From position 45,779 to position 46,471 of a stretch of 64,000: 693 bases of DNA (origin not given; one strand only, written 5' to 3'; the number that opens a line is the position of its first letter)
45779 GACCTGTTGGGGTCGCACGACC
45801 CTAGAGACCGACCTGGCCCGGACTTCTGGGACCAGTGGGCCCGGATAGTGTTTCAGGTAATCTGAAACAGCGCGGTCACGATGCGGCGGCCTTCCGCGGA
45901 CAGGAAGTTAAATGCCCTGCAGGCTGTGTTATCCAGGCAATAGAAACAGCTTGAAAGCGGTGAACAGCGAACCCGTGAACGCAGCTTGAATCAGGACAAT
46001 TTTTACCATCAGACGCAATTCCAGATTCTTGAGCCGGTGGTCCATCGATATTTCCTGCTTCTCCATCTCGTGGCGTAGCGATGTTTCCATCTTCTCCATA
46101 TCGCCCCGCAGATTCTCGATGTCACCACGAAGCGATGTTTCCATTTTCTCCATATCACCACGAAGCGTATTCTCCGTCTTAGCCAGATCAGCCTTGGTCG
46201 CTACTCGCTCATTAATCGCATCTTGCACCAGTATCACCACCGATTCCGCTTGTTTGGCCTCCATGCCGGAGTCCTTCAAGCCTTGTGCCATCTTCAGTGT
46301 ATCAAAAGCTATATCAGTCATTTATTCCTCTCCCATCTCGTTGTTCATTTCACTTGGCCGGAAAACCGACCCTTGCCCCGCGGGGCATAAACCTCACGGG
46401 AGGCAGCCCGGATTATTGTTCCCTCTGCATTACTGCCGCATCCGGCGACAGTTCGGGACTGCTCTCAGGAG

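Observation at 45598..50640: Accessory islet of about 5 kb between the sulfatase and rhodanese-pyrF genes: MITE-bounded, partly AT-rich, carrying two paralogous AAA/DUF4143 ATPases, a DUF1640 coiled-coil protein and a hydrolase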

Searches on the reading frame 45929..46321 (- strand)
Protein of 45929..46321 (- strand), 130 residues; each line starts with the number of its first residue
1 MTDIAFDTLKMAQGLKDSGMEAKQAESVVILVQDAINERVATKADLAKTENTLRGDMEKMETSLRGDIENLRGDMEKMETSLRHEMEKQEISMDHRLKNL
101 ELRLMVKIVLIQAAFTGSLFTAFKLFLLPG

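Call 3: search_protein_families(library=pfam, proteins=[window:45929-46321:-], max_evalue=0.01)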
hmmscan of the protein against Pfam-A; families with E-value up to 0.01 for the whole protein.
window:45929-46321:- (130 aa): 2 families
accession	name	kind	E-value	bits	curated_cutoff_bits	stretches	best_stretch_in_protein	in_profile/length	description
PF07798.16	CCDC90-like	-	1e-10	42.2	33.5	1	6-116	1-107/175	Coiled-coil domain-containing protein 90-like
PF16888.10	YwqH-like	-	0.0032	18.2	33.7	1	24-112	14-101/123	YwqH-like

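Call 4: search_protein_families(library=padloc, proteins=[window:45929-46321:-], max_evalue=0.01)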
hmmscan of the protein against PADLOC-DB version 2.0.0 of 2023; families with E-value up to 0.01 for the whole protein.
window:45929-46321:- (130 aa): 1 family
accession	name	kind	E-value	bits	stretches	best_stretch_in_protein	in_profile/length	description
PDLC03843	LeoC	-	0.0018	16.5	1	32-121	101-196/207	-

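Call 36: find_homologous_proteins(query=window:45929-46321:-, max_evalue=0.00001)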
Query window:45929-46321:- (130 aa): 216 proteins with E <= 0.00001 among 277 candidates; the best 120 are listed.
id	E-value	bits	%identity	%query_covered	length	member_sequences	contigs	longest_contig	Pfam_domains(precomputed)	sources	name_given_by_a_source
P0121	4.9e-74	263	100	100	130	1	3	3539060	PF07798.17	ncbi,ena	-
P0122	3.5e-72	257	81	100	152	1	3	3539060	PF07798.17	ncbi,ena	-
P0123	1.8e-71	255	88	100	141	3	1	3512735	PF07798.17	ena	-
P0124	4.2e-67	241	85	100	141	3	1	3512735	PF07798.17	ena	-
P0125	7.7e-67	240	92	100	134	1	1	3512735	PF07798.17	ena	-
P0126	3.9e-66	238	91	100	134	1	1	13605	PF07798.17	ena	-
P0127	1.4e-63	230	92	100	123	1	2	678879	PF07798.17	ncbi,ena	-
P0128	2.5e-62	226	90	100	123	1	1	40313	PF07798.17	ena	-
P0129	2.3e-50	187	80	100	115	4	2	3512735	PF07798.17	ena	-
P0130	9.9e-43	163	66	89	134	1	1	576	PF07798.17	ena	-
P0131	6.5e-41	157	65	89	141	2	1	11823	PF07798.17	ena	-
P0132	8.6e-40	153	94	64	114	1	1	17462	PF07798.17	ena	-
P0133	2.1e-38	149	65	89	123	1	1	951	PF07798.17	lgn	-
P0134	3.3e-30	122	62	89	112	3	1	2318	PF07798.17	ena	-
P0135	8.0e-30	121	59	89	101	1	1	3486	PF07798.17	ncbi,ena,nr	ncbi:MAG: hypothetical protein OXS28_15820 [Gammaproteobacteria bacterium]|nr:hypothetical protein [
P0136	1.8e-28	117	71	71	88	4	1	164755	PF07798.17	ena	-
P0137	4.5e-25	106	47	81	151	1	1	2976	PF01442.24,PF07798.17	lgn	-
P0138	1.2e-23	101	45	78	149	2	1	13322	PF07798.17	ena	-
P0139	1.2e-20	92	47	98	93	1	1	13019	PF07798.17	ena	-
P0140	1.8e-20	91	51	77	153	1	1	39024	PF07798.17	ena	-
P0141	3.6e-20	90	36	81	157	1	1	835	PF01442.24,PF07798.17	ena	-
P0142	4.3e-20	90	49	70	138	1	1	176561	PF16331.11,PF07798.17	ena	-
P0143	6.4e-20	89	44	78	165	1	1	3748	PF07798.17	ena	-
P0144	2.4e-19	87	48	70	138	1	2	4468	PF16331.11,PF07798.17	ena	-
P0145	3.3e-19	87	46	70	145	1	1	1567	PF16331.11,PF07798.17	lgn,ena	-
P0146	3.9e-19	87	47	77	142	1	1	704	PF07798.17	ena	-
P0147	4.5e-19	87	48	75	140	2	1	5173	PF07798.17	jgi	-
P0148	6.0e-19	86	46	70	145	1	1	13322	PF16331.11,PF27276.1,PF07798.17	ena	-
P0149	7.4e-19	86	46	70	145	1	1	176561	PF16331.11,PF27276.1,PF07798.17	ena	-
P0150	7.5e-19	86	50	77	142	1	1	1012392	PF07798.17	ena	-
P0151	7.6e-19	86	43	75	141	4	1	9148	PF01442.24,PF07798.17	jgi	-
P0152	8.1e-19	86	34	97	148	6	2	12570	PF07798.17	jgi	-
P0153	8.6e-19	86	43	81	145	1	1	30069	PF07798.17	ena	-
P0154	9.0e-19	86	47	77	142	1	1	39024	PF07798.17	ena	-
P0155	1.1e-18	85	49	77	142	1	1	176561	PF07798.17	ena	-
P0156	1.5e-18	85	46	70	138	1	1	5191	PF07798.17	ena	-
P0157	1.6e-18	85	45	70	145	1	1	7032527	PF16331.11,PF07798.17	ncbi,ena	-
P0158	1.1e-17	82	48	80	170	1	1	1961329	PF07798.17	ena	-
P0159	3.2e-17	81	47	77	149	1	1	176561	PF07798.17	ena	-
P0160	4.1e-17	80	37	89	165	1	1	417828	PF07798.17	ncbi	-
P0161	4.2e-17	80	40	89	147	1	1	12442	PF07798.17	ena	-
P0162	5.5e-17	80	41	95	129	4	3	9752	PF07798.17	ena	-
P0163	6.2e-17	80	41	95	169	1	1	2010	PF07798.17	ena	-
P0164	7.9e-17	79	37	97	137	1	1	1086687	PF07798.17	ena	-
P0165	2.7e-16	78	46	77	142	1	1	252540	PF07798.17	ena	-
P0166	3.1e-16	77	43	93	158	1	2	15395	PF07798.17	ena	-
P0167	3.3e-16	77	41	95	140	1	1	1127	PF01442.24,PF07798.17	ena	-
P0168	3.5e-16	77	46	78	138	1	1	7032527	PF07798.17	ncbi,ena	-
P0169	3.8e-16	77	44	81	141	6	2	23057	PF07798.17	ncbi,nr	ncbi:MAG: hypothetical protein F4068_09950 [Gemmatimonadetes bacterium]|nr:hypothetical protein [Gem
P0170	5.0e-16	77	43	97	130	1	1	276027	PF07798.17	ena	-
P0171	8.4e-16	76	35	88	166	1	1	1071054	PF07798.17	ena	-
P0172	1.0e-15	76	36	97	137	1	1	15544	PF07798.17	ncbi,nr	ncbi:MAG: hypothetical protein OXH51_08520 [Gemmatimonadetes bacterium]|nr:hypothetical protein [Gem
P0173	1.4e-15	75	37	97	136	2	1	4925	PF07798.17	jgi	-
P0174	2.1e-15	75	45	78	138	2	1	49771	PF07798.17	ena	-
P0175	2.2e-15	75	41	95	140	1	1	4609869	PF01442.24,PF07798.17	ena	-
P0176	2.5e-15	74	31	88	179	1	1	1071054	PF07798.17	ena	-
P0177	2.5e-15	74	45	78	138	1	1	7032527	PF07798.17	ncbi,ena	-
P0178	3.2e-15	74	36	97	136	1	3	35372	PF07798.17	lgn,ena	-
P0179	3.3e-15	74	36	73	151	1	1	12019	PF07798.17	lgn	-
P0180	4.0e-15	74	39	95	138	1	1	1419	PF07798.17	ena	-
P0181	8.0e-15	73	39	95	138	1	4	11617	PF07798.17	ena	-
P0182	9.5e-15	73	41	95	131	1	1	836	PF07798.17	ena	-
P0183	1.1e-14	72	44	78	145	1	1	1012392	PF07798.17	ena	-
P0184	1.4e-14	72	40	81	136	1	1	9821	PF07798.17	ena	-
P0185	1.6e-14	72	40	97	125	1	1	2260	PF07798.17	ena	-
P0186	2.0e-14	72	41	81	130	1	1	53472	PF07798.17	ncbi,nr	ncbi:MAG: hypothetical protein F4Y24_16365 [Gemmatimonadetes bacterium]|nr:hypothetical protein [Gem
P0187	2.2e-14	71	41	81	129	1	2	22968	PF07798.17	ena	-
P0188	2.2e-14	71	37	88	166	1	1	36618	PF28217.1,PF01442.24,PF07798.17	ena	-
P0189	2.4e-14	71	48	70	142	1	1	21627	PF07798.17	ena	-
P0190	3.4e-14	71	40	81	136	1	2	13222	PF07798.17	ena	-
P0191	5.0e-14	70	51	66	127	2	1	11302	PF07798.17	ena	-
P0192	5.2e-14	70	40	88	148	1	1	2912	PF07798.17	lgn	-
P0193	5.7e-14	70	45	72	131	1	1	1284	PF07798.17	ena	-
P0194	8.2e-14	70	47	70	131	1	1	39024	PF07798.17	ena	-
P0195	8.8e-14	69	40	77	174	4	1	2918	PF01442.24,PF07798.17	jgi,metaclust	metaclust:\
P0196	1.1e-13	69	40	81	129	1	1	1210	PF07798.17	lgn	-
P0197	1.3e-13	69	34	88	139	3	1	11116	PF07798.17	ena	-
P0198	1.6e-13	69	36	97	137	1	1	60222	PF07798.17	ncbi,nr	ncbi:MAG: hypothetical protein OXH49_02800 [Gemmatimonadetes bacterium]|nr:hypothetical protein [Gem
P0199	1.7e-13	69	41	80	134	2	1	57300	PF07798.17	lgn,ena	-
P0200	1.8e-13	69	44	64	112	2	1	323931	PF07798.17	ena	-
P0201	1.9e-13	68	46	77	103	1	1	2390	PF07798.17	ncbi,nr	ncbi:MAG: hypothetical protein OXJ90_04070, partial [Spirochaetaceae bacterium]|nr:hypothetical prot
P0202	2.0e-13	68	37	92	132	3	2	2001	PF07798.17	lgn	-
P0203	2.3e-13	68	39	83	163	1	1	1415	PF01442.24,PF07798.17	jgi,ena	-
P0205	2.4e-13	68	49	65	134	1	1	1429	PF07798.17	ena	-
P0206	2.5e-13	68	38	83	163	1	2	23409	PF01442.24,PF07798.17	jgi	jgi:DNA-binding transcriptional MerR regulator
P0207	2.6e-13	68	40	77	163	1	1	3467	PF01442.24,PF07798.17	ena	-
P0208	2.7e-13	68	46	70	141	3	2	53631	PF07798.17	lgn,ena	-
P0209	2.9e-13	68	45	88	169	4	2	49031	PF07798.17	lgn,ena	-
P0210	3.4e-13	68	41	97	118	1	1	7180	PF07798.17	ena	-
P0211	4.7e-13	67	43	78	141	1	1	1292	PF07798.17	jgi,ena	-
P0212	6.1e-13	67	36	97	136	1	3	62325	PF07798.17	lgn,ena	-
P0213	6.2e-13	67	49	74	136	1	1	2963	PF07798.17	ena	-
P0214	1.0e-12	66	38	95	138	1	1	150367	PF07798.17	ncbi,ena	-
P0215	2.3e-12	65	45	81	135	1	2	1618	PF07798.17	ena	-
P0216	2.4e-12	65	41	81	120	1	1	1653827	PF07798.17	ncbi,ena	-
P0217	2.7e-12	65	41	80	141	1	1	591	PF01442.24,PF07798.17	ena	-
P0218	2.9e-12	65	60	55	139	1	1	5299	PF07798.17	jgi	-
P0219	3.7e-12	64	40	77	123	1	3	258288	PF07798.17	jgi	jgi:uncharacterized membrane protein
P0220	4.5e-12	64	46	69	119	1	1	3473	PF07798.17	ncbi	-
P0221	6.4e-12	63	45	70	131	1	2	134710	PF07798.17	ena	-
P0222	7.2e-12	63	37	95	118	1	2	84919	PF07798.17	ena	-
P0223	8.5e-12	63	37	97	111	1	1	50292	PF07798.17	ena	-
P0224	1.7e-11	62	45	70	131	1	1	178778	PF07798.17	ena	-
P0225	2.3e-11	62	48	66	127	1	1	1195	PF07798.17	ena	-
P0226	3.8e-11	61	34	93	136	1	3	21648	PF07798.17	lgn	-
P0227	3.9e-11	61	44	70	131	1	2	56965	PF07798.17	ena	-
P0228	3.9e-11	61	52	63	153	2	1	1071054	PF07798.17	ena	-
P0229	4.0e-11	61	35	92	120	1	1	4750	PF07798.17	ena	-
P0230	4.2e-11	61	41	81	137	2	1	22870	PF07798.17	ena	-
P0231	4.6e-11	61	41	95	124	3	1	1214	PF07798.17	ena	-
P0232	4.9e-11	61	43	82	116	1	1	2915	PF07798.17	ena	-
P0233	4.9e-11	61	45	76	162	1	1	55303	PF07798.17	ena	-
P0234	5.1e-11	61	41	95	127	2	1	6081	PF07798.17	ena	-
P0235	5.4e-11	61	40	93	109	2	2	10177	PF07798.17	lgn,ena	-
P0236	6.4e-11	60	45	81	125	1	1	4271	PF07798.17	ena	-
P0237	6.4e-11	60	43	82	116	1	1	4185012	PF07798.17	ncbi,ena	-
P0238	6.9e-11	60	40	81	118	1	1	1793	PF07798.17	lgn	-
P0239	7.3e-11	60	45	72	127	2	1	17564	PF07798.17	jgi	-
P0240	7.3e-11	60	43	95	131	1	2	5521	PF07798.17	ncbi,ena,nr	ncbi:MAG: hypothetical protein OXJ90_23465 [Spirochaetaceae bacterium]|nr:hypothetical protein [Spir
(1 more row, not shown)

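Call 37: find_encoding_contigs(protein=P0121, flank=10000, max_places=3)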
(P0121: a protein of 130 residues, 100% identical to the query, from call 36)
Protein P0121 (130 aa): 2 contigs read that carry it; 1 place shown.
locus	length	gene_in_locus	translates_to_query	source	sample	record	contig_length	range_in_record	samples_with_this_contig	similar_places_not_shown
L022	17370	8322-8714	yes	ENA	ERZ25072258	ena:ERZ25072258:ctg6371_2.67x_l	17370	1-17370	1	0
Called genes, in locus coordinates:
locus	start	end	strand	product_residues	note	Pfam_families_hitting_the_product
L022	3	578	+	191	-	?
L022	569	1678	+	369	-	PF13439:Glyco_transf_4, PF13579:Glyco_trans_4_4, PF20706:GT4-conflict, PF00534:Glycos_transf_1, PF13692:Glyco_trans_1_4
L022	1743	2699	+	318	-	PF01075:Glyco_transf_9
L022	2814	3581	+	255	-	PF00215:OMPdecase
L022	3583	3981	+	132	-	PF00581:Rhodanese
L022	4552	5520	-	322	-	PF13173:AAA_14, PF13635:DUF4143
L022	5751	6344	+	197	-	-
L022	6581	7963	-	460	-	PF13173:AAA_14, PF13635:DUF4143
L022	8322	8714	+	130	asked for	PF07798:CCDC90-like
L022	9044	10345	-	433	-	PF00884:Sulfatase, PF01663:Phosphodiest (weak), PF16347:SGSH_C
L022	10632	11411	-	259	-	PF00902:TatC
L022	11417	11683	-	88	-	PF02416:TatA_B_E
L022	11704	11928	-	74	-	PF02416:TatA_B_E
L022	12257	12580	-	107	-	PF01503:PRA-PH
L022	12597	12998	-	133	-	PF01502:PRA-CH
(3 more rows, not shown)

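Call 38: find_encoding_contigs(protein=P0122, flank=6000, max_places=3)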
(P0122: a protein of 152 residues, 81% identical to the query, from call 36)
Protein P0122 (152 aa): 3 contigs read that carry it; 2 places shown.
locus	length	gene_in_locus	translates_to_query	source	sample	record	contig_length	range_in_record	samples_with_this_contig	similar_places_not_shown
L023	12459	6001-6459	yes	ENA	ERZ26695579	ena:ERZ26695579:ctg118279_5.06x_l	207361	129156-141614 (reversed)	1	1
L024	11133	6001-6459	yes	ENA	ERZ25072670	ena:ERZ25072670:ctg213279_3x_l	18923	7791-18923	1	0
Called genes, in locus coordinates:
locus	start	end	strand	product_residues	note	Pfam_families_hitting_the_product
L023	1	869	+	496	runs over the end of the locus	PF00883:Peptidase_M17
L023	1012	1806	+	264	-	PF00106:adh_short, PF08659:KR, PF13561:adh_short_C2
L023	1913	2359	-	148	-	PF00903:Glyoxalase, PF13669:Glyoxalase_4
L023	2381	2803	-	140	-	-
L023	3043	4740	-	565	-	PF13489:Methyltransf_23, PF08241:Methyltransf_11, PF08242:Methyltransf_12, PF13649:Methyltransf_25, PF13395:HNH_4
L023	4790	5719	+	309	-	PF00565:SNase (weak), PF14716:HHH_8 (faint), PF00633:HHH (weak), PF06514:PsbU (weak), PF12836:HHH_3, PF14520:HHH_5 (weak)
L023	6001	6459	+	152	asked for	PF07798:CCDC90-like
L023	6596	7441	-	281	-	-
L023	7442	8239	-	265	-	PF20613:HipA_2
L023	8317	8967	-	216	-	-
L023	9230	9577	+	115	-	PF07798:CCDC90-like (faint)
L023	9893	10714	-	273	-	PF00135:COesterase, PF20434:BD-FAE, PF07859:Abhydrolase_3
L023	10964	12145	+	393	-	PF07690:MFS_1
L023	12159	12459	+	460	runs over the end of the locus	PF01425:Amidase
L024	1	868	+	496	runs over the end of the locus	PF00883:Peptidase_M17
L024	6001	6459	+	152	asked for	PF07798:CCDC90-like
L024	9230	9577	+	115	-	PF07798:CCDC90-like (faint)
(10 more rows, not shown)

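Call 42: search_protein_families(library=ncbifam, proteins=[window:45929-46321:-], max_evalue=0.01)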
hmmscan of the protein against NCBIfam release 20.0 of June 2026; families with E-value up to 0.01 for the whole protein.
window:45929-46321:- (130 aa): 0 families

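Call 43: search_protein_families(library=phrogs, proteins=[window:45929-46321:-], max_evalue=0.001)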
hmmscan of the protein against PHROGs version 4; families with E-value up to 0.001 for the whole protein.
window:45929-46321:- (130 aa): 3 families
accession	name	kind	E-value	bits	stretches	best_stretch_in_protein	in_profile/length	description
phrog_17872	-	unknown function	3.7e-09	38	1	1-78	1-78/100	-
phrog_9415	-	unknown function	7.2e-05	23.7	1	1-106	1-104/168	-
phrog_1193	-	other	0.00067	20.6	0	56-123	3-70/76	hemolysin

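Call 45: find_encoding_contigs(protein=P0131, flank=5000, max_places=3)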
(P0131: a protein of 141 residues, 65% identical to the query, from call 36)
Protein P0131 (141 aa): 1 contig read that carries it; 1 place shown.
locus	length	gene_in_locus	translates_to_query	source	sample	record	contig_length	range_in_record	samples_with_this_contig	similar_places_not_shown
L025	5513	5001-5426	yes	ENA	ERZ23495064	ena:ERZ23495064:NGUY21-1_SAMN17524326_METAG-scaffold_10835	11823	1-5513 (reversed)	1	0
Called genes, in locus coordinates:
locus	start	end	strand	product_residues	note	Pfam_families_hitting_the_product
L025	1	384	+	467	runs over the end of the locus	PF16952:Gln-synt_N_2 (faint), PF00120:Gln-synt_C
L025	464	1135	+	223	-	PF12146:Hydrolase_4, PF12697:Abhydrolase_6, PF00561:Abhydrolase_1, PF00975:Thioesterase (weak)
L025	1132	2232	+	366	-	PF02073:Peptidase_M29 (weak)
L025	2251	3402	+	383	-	PF00067:p450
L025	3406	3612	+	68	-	PF13459:Fer4_15, PF13370:Fer4_13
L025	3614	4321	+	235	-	-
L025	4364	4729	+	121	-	-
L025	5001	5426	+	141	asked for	PF07798:CCDC90-like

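Call 46: find_encoding_contigs(protein=P0136, flank=5000, max_places=3)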
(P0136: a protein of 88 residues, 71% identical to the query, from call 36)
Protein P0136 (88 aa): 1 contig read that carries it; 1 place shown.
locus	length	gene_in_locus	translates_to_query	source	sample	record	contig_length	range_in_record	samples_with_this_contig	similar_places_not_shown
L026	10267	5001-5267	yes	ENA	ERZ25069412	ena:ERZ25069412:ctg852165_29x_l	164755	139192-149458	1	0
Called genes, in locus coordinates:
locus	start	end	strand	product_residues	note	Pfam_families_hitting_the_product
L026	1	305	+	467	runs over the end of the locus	PF00120:Gln-synt_C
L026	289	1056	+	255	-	PF00561:Abhydrolase_1, PF12146:Hydrolase_4, PF12697:Abhydrolase_6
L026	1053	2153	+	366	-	PF02073:Peptidase_M29 (weak)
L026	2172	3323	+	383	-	PF00067:p450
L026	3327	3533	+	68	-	PF13459:Fer4_15, PF13370:Fer4_13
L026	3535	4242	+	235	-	-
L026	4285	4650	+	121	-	-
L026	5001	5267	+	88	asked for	PF07798:CCDC90-like (weak)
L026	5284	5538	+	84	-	-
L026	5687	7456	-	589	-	PF02771:Acyl-CoA_dh_N, PF02770:Acyl-CoA_dh_M, PF00441:Acyl-CoA_dh_1, PF22924:ACOX_C_alpha1, PF12806:Acyl-CoA_dh_C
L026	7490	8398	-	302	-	-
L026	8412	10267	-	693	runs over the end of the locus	PF13249:SQHop_cyclase_N, PF00432:Prenyltrans (faint), PF13243:SQHop_cyclase_C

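Call 77: find_encoding_contigs(protein=P0140, flank=10000, max_places=1)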
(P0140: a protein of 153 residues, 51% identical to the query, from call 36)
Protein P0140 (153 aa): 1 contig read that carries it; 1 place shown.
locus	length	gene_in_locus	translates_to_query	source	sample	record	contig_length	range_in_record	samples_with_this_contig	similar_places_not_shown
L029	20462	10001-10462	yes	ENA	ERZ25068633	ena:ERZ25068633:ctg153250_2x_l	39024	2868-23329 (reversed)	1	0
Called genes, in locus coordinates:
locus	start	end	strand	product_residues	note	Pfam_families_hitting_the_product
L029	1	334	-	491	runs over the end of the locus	PF02789:Peptidase_M17_N, PF00883:Peptidase_M17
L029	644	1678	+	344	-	PF01590:GAF, PF13185:GAF_2, PF08448:PAS_4 (faint), PF00989:PAS (faint)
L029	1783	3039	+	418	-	PF02518:HATPase_c, PF13581:HATPase_c_2 (faint), PF00072:Response_reg, PF00486:Trans_reg_C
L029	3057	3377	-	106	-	-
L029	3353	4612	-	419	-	-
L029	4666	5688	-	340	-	-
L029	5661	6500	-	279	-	PF25852:DUF6242_C (weak)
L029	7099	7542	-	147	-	PF13470:PIN_3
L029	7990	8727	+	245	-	-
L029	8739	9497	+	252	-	-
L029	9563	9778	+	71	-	-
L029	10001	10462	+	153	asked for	PF07798:CCDC90-like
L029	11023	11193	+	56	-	-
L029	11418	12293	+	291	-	-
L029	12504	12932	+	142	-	PF07798:CCDC90-like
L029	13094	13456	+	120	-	PF07798:CCDC90-like, PF27276:MJ0349 (faint)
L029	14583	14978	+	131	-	PF07798:CCDC90-like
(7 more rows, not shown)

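Call 78: find_encoding_contigs(protein=P0138, flank=8000, max_places=1)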
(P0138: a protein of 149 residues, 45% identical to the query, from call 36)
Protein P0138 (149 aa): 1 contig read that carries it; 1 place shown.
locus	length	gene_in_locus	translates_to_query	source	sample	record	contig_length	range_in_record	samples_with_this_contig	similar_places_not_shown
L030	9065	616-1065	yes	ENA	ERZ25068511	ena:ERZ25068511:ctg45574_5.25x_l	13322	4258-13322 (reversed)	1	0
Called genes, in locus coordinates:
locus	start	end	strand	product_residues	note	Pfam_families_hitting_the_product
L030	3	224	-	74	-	?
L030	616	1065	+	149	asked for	PF07798:CCDC90-like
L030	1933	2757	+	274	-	-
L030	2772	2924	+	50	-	-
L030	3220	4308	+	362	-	-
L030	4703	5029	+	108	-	-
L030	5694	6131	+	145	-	PF07798:CCDC90-like, PF27276:MJ0349 (faint), PF16331:TolA_bind_tri (faint)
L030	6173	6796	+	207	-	PF01870:Hjc (faint)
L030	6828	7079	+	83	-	PF05717:TnpB_IS66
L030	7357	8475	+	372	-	PF13729:TraF_2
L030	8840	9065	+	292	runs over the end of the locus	-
